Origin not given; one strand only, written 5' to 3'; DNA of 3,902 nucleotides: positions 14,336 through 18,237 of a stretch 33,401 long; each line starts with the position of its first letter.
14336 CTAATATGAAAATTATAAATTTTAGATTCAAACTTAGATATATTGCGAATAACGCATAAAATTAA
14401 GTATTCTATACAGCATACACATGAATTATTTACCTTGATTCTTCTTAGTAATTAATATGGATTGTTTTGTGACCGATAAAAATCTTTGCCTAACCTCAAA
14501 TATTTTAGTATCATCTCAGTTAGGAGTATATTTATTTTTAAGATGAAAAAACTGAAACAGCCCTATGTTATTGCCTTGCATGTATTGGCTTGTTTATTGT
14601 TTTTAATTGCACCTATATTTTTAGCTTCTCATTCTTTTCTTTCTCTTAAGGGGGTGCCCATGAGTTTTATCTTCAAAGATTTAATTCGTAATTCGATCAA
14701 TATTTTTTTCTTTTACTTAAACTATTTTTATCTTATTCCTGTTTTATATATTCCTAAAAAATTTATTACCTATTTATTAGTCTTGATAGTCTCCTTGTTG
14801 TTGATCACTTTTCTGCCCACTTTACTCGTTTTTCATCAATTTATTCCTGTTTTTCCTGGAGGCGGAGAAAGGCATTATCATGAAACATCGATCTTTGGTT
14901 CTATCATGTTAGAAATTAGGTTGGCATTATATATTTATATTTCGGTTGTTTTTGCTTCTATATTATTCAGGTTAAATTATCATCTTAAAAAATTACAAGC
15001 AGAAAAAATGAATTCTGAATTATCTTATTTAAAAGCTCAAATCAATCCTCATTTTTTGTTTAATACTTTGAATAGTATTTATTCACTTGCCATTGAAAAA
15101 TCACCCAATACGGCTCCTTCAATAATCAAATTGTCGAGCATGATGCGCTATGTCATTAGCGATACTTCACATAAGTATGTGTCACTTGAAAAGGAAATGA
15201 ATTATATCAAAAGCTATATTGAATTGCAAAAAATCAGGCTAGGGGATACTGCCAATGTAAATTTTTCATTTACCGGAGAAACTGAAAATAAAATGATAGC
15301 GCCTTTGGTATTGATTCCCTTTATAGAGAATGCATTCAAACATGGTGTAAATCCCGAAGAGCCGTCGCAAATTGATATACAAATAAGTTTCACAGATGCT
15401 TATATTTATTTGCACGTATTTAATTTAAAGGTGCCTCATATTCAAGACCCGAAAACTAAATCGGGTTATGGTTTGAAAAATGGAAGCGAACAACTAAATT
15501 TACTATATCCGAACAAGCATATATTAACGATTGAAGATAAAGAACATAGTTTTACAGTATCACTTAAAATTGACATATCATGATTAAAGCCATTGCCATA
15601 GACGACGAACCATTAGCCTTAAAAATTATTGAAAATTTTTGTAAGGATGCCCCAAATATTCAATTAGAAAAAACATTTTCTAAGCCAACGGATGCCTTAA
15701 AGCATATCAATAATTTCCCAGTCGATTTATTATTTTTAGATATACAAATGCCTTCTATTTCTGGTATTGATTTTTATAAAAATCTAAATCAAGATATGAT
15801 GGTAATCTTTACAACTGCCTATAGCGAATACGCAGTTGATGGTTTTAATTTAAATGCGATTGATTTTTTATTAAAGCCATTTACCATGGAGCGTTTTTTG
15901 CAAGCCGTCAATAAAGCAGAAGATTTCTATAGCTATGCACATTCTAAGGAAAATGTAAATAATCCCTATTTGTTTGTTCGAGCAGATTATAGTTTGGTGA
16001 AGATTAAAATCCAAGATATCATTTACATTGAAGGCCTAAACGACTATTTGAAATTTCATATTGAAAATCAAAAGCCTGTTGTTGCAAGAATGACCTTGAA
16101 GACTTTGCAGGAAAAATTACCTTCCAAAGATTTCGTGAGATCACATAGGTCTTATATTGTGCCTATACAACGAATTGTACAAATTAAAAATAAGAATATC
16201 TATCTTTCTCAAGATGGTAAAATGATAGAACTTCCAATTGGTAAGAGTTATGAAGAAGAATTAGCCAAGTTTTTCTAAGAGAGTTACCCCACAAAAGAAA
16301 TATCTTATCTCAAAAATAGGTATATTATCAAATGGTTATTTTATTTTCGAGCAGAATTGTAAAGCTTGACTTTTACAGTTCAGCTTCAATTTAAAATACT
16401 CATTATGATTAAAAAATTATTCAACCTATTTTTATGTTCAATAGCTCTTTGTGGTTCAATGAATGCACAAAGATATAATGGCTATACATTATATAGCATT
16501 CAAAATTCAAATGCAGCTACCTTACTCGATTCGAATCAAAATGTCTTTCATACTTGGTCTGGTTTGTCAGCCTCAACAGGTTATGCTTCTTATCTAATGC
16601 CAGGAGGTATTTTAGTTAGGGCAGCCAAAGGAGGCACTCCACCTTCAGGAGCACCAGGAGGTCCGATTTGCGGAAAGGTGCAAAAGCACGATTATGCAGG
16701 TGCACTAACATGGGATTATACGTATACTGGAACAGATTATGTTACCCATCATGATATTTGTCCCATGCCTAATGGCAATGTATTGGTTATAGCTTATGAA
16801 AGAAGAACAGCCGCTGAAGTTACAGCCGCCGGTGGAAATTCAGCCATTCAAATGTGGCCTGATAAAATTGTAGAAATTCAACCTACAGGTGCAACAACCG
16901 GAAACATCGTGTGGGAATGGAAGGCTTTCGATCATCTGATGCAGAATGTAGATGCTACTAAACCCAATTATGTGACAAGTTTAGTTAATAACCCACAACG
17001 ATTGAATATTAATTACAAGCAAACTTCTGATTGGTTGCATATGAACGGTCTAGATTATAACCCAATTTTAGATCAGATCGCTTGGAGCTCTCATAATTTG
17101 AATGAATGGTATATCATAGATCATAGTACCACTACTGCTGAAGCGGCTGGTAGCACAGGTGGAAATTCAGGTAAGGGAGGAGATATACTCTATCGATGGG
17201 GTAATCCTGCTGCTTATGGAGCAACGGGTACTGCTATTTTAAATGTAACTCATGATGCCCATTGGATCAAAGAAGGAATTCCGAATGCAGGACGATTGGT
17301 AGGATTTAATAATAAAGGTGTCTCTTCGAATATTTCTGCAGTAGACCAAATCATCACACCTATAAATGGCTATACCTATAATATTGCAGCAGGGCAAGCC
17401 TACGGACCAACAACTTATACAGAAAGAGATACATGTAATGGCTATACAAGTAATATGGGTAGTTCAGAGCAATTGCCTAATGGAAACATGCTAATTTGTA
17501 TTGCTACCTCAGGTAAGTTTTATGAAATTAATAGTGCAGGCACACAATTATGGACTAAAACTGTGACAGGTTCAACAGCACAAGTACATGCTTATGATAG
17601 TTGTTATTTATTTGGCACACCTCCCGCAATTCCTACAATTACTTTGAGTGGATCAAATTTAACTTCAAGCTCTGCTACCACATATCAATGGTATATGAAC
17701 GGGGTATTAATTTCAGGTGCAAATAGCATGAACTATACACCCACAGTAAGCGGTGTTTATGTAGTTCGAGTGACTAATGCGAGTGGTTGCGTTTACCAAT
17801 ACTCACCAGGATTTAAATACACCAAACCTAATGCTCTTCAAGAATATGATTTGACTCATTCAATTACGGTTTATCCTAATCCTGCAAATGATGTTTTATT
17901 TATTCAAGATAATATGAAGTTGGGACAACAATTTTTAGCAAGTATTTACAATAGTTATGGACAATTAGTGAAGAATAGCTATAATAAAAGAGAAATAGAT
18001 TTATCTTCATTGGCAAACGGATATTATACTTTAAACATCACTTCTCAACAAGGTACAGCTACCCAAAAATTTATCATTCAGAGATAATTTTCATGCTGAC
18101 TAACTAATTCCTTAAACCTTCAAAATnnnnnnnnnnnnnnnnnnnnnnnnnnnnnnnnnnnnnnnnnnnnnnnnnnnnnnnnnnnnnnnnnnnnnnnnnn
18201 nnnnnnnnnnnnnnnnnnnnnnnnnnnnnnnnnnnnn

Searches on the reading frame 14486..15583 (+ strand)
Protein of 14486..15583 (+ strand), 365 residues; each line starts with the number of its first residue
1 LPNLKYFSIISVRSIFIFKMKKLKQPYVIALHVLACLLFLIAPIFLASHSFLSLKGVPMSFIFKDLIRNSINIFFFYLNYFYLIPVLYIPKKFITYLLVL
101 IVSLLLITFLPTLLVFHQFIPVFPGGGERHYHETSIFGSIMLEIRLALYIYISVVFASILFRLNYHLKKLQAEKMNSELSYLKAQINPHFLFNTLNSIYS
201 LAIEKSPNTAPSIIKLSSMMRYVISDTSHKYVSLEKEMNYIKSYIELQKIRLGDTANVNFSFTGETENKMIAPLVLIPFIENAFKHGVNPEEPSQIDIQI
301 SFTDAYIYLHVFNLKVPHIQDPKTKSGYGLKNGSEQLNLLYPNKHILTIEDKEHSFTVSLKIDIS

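Call 7: search_protein_families(library=pfam, proteins=[window:14486-15583:+], max_evalue=0.001)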
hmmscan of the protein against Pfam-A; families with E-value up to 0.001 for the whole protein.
window:14486-15583:+ (365 aa): 1 family
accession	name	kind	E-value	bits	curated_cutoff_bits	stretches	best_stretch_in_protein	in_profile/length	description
PF06580.19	His_kinase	-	5.6e-28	97.5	25.2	1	178-254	2-79/81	Histidine kinase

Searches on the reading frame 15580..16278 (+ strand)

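Call 7: search_protein_families(library=pfam, proteins=[window:15580-16278:+], max_evalue=0.001)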
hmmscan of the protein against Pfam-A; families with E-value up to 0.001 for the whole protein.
window:15580-16278:+ (232 aa): 2 families
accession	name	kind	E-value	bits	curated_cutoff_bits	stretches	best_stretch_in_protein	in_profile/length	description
PF00072.30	Response_reg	-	1.3e-20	74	30.2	1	6-111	3-111/111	Response regulator receiver domain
PF04397.21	LytTR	-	1.4e-18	67.3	22.6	1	138-230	2-95/98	LytTr DNA-binding domain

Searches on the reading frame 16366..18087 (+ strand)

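Call 7: search_protein_families(library=pfam, proteins=[window:16366-18087:+], max_evalue=0.001)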
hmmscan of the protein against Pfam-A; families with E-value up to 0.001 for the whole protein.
window:16366-18087:+ (573 aa): 4 families
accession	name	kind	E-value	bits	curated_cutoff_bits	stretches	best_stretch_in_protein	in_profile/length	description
PF05935.17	Arylsulfotrans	-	3.1e-19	69.7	24.2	1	105-388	71-340/374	Arylsulfotransferase (ASST)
PF18962.6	Por_Secre_tail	-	2.2e-16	60.3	27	1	502-571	1-75/75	Secretion system C-terminal sorting domain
PF14269.12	Arylsulfotran_2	-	4.4e-10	39.9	27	1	103-398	25-298/301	Arylsulfotransferase (ASST)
PF06832.18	BiPBP_C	-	7.3e-05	23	26.8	0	437-474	43-83/90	Penicillin-Binding Protein C-terminus Family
